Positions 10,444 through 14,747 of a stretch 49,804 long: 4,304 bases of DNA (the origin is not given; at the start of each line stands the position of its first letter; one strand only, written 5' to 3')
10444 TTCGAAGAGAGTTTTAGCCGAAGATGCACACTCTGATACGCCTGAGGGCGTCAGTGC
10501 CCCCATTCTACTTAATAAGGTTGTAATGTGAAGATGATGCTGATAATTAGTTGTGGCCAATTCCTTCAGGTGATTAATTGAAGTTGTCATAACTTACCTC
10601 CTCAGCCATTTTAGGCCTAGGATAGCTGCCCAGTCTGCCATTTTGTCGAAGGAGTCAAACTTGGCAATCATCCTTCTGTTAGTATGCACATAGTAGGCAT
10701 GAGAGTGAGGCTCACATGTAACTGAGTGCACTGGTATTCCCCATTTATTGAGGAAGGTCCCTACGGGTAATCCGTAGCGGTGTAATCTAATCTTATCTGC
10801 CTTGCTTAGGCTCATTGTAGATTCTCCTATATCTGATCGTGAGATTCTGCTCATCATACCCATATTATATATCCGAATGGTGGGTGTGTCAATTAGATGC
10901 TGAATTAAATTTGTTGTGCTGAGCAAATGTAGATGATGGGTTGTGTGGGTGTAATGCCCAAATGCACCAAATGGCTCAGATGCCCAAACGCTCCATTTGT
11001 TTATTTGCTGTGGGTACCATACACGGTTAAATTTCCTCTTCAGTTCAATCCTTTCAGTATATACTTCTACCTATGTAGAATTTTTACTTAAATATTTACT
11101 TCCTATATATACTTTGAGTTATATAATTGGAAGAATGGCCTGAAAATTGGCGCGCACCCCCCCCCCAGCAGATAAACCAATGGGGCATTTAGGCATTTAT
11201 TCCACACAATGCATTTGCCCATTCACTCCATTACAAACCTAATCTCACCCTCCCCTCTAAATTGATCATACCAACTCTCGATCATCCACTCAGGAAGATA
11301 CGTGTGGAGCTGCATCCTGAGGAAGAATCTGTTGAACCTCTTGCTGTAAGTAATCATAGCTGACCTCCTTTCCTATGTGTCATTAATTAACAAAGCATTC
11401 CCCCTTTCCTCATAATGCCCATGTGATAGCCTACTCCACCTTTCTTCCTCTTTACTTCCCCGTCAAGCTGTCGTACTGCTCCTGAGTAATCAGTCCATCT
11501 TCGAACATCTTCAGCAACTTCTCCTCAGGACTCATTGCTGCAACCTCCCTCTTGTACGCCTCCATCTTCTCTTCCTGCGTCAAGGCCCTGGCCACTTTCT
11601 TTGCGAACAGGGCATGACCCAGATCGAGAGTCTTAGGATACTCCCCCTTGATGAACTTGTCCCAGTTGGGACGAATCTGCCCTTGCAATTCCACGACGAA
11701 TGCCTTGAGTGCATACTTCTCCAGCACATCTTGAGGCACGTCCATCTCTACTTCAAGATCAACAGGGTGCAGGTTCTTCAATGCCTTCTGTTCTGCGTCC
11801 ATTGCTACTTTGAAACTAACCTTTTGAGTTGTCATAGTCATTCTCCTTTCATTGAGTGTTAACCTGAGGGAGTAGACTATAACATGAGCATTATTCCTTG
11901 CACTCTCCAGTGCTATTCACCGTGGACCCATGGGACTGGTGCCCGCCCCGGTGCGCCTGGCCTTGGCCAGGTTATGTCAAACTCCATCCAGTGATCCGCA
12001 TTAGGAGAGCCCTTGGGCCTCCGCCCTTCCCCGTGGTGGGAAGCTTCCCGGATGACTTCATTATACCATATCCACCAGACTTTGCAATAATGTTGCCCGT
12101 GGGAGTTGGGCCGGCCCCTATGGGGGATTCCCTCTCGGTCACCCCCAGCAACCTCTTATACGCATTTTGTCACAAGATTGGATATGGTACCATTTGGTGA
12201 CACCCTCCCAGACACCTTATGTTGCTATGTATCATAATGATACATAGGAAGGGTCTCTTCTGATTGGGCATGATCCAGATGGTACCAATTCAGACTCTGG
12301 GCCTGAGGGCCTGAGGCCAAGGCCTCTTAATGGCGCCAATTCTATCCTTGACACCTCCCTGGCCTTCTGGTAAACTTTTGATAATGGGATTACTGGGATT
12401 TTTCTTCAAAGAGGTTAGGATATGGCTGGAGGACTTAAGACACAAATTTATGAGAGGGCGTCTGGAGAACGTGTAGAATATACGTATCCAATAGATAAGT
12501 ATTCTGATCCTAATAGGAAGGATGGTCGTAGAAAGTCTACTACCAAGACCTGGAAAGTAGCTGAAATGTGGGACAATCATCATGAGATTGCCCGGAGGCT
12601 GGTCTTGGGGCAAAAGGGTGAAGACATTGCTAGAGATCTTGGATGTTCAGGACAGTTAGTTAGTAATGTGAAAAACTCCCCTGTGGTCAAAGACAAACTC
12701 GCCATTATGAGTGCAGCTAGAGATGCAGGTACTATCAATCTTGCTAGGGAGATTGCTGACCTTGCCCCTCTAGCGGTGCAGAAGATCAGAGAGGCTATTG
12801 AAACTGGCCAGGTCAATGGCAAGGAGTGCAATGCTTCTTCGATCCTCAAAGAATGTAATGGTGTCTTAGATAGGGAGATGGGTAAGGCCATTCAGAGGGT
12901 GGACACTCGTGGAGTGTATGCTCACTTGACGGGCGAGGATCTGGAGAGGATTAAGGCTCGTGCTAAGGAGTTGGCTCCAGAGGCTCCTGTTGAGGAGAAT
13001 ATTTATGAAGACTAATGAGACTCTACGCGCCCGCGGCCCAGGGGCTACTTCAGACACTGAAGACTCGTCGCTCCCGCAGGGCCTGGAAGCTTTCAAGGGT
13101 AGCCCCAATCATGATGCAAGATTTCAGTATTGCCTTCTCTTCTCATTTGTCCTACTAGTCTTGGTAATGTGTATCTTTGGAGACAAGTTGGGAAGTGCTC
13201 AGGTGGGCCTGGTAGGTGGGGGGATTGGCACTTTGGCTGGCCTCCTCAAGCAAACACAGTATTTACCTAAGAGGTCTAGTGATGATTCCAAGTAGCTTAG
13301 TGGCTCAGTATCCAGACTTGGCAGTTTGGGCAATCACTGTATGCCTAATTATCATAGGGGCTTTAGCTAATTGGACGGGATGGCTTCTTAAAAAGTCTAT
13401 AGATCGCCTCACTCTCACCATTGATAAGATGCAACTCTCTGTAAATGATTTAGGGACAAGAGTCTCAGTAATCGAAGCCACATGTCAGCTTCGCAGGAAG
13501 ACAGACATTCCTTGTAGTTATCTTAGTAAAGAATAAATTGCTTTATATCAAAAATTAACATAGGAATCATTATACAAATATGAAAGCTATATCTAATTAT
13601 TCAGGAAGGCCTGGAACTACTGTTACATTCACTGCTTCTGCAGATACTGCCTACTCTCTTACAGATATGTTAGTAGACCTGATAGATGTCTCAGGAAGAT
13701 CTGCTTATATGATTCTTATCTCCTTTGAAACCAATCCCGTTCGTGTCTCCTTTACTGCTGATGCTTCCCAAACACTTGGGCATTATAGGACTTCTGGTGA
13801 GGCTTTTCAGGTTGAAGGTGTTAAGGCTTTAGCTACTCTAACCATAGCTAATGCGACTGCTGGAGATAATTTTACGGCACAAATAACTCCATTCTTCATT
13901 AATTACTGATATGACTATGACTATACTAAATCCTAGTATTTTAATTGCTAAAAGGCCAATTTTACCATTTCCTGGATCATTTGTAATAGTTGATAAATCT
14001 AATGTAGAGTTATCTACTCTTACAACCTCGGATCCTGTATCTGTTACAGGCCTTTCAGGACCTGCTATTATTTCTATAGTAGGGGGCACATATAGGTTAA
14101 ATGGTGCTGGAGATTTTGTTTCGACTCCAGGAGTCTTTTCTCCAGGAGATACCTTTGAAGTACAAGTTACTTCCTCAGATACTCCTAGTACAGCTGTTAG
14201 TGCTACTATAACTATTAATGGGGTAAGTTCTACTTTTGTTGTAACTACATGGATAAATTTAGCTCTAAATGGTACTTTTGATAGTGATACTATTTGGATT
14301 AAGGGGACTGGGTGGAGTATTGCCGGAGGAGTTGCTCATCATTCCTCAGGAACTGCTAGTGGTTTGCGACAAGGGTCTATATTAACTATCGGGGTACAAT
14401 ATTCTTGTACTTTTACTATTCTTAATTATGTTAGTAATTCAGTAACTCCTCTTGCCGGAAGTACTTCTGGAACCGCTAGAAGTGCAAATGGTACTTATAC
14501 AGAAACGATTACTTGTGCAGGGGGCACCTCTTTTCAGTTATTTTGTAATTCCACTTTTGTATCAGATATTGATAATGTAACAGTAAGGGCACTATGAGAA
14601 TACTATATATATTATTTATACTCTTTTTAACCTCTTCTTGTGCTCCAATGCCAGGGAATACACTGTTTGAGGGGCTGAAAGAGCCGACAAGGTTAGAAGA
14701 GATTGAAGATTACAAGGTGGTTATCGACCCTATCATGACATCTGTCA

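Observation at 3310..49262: Fifteen dispersed copies of a 25-29 bp quasi-palindrome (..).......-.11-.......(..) punctuate both arms of the genome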

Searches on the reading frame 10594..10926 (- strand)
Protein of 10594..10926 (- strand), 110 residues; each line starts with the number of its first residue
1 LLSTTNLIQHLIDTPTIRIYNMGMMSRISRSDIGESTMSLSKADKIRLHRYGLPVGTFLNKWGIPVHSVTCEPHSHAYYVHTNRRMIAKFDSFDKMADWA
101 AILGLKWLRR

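Call 18: search_protein_families(library=phrogs, proteins=[window:10594-10926:-], max_evalue=0.01)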
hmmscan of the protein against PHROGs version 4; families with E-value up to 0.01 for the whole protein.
window:10594-10926:- (110 aa): 0 families

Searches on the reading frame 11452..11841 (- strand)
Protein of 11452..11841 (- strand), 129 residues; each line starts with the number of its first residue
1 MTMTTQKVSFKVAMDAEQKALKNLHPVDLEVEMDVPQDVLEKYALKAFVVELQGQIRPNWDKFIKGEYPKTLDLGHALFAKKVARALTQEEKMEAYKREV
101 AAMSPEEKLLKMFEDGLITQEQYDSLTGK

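Call 18: search_protein_families(library=phrogs, proteins=[window:11452-11841:-], max_evalue=0.01)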
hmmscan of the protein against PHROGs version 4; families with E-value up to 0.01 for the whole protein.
window:11452-11841:- (129 aa): 0 families

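Call 27: search_protein_families(library=pfam, proteins=[window:11452-11841:-], max_evalue=1)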
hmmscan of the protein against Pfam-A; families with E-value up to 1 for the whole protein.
window:11452-11841:- (129 aa): 3 families
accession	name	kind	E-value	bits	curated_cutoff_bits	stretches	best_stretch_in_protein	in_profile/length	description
PF09851.14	SHOCT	-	0.045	13.9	27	1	105-124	2-21/28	Short C-terminal domain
PF20612.3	SHOCT_2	-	0.054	14.1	24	1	111-125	21-35/53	SHOCT domain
PF17528.7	HdcB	-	0.18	12.1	30.4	1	58-97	123-161/174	Histidine decarboxylase maturation protein HdcB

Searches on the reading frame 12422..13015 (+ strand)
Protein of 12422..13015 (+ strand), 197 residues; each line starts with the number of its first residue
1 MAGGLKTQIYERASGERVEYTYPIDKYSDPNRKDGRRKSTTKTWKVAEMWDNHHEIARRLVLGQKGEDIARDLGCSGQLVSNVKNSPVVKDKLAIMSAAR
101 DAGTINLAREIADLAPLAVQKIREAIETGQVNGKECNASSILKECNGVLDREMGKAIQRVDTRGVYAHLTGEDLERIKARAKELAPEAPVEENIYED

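Call 7: search_protein_families(library=pfam, proteins=[window:12422-13015:+], max_evalue=0.01)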
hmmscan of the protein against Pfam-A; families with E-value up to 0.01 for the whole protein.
window:12422-13015:+ (197 aa): 0 families

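Call 18: search_protein_families(library=phrogs, proteins=[window:12422-13015:+], max_evalue=0.01)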
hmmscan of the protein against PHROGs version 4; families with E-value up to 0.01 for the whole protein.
window:12422-13015:+ (197 aa): 0 families

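Call 45: search_protein_families(library=pfam, alignment_id=A3, max_evalue=1)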
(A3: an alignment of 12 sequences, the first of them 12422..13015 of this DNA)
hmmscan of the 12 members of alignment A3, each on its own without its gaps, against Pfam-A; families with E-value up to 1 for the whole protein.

A. member 1, window:12422-13015:+ (197 aa): 1 family
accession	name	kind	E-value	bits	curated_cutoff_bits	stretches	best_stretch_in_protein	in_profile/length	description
PF10668.15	Phage_terminase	-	0.12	12.5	22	0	38-58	36-56/67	Phage terminase small subunit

B. families by the number of members that match (of 12 scanned): 35 families (the first 25 are shown)
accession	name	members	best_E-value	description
PF00196.25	GerE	10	1.9e-05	Bacterial regulatory proteins, luxR family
PF13384.12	HTH_23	8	0.00022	Homeodomain-like domain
PF13936.12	HTH_38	6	0.00013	Helix-turn-helix domain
PF08281.18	Sigma70_r4_2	6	0.00014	Sigma-70, region 4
PF16509.11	KORA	4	0.024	TrfB plasmid transcriptional repressor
PF00325.26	Crp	3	0.012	Bacterial regulatory proteins, crp family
PF13551.12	HTH_29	3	0.019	Winged helix-turn helix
PF02796.21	HTH_7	2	0.0023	Helix-turn-helix domain of resolvase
PF00356.27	LacI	2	0.0062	Bacterial regulatory proteins, lacI family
PF01325.25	Fe_dep_repress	2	0.054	Iron dependent repressor, N-terminal DNA binding domain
PF01381.28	HTH_3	2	0.066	Helix-turn-helix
PF13518.12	HTH_28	2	0.074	Helix-turn-helix domain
PF04545.22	Sigma70_r4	2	0.09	Sigma-70, region 4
PF07638.17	Sigma70_ECF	1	0.0058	ECF sigma factor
PF18255.9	SAM_DprA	1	0.014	DNA processing protein A sterile alpha motif domain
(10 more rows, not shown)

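Call 46: search_solved_structures(query=A3, max_evalue=10, show_alignments=2)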
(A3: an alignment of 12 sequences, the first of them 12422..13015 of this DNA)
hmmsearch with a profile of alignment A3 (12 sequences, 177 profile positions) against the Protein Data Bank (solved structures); distinct sequences matched with E-value up to 10: 32.
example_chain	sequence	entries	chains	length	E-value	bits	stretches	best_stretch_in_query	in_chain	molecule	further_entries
4wsz_A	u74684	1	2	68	0.00065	22.9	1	41-74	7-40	Response regulator receiver domain protein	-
4wt0_B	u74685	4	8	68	0.00068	22.8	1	41-74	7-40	Response regulator receiver domain protein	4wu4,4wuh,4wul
1je8_A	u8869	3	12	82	0.0041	20.3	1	25-86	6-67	Nitrate/Nitrite Response Regulator Protein NARL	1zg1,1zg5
8tac_A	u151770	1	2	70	0.0041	20.3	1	38-79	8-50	DBP48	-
5f64_A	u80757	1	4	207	0.0088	19.2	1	47-79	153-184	Positive transcription regulator EvgA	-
8zwn_A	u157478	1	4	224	0.0099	19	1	47-78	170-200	DNA-binding transcriptional activator EvgA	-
8u3b_G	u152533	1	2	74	0.011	18.9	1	39-86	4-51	Nitrate/nitrite response regulator protein NarL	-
7joq_I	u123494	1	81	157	0.014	18.5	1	101-167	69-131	Small Terminase subunit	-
1a04_A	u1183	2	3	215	0.034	17.3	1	34-86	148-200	NITRATE/NITRITE RESPONSE REGULATOR PROTEIN NARL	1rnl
3clo_A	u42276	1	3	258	0.099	15.8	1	42-78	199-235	Transcriptional regulator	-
2rnj_A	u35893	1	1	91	0.12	15.5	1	33-77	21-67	Response regulator protein vraR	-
5hev_A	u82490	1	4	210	0.12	15.5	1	40-74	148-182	Response regulator protein VraR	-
7x1k_A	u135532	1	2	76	0.12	15.4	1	44-86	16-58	Chemotaxis protein CheY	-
5jlu_A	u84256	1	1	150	0.13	15.4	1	56-96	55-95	Adhesin competence repressor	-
7ve4_A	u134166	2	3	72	0.13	15.4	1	41-77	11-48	DNA-binding response regulator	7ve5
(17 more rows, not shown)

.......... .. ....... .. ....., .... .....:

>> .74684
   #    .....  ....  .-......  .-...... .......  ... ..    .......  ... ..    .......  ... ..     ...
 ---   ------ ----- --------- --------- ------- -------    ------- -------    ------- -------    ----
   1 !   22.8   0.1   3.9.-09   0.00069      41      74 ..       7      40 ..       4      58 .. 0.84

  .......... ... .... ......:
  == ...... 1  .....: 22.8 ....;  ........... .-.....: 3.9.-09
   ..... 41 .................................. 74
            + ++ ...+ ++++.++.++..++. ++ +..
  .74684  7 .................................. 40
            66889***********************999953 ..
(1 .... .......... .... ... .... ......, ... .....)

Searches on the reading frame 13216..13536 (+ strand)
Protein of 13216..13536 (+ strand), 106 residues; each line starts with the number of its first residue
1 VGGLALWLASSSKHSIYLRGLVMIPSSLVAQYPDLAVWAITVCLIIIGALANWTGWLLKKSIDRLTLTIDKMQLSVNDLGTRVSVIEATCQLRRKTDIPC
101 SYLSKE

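Call 18: search_protein_families(library=phrogs, proteins=[window:13216-13536:+], max_evalue=0.01)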
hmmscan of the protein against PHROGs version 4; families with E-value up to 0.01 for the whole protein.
window:13216-13536:+ (106 aa): 2 families
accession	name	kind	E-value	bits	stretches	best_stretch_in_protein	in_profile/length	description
phrog_739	-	lysis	0.0068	17.6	1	40-95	7-62/122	Rz-like spanin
phrog_4038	-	unknown function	0.0087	17.3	0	59-90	83-114/123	-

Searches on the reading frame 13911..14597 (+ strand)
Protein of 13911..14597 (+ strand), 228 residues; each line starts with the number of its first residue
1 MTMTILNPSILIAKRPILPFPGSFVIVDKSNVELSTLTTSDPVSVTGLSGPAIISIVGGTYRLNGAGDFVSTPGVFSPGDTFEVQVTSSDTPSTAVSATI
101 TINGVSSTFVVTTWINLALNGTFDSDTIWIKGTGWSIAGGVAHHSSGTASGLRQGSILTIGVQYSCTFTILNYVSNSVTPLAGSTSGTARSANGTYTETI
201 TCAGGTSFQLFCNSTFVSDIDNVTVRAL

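Call 18: search_protein_families(library=phrogs, proteins=[window:13911-14597:+], max_evalue=0.01)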
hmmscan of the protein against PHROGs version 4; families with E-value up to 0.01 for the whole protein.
window:13911-14597:+ (228 aa): 1 family
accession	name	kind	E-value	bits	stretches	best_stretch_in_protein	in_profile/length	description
phrog_30593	-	unknown function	8.7e-11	42.6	1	115-181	245-311/322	-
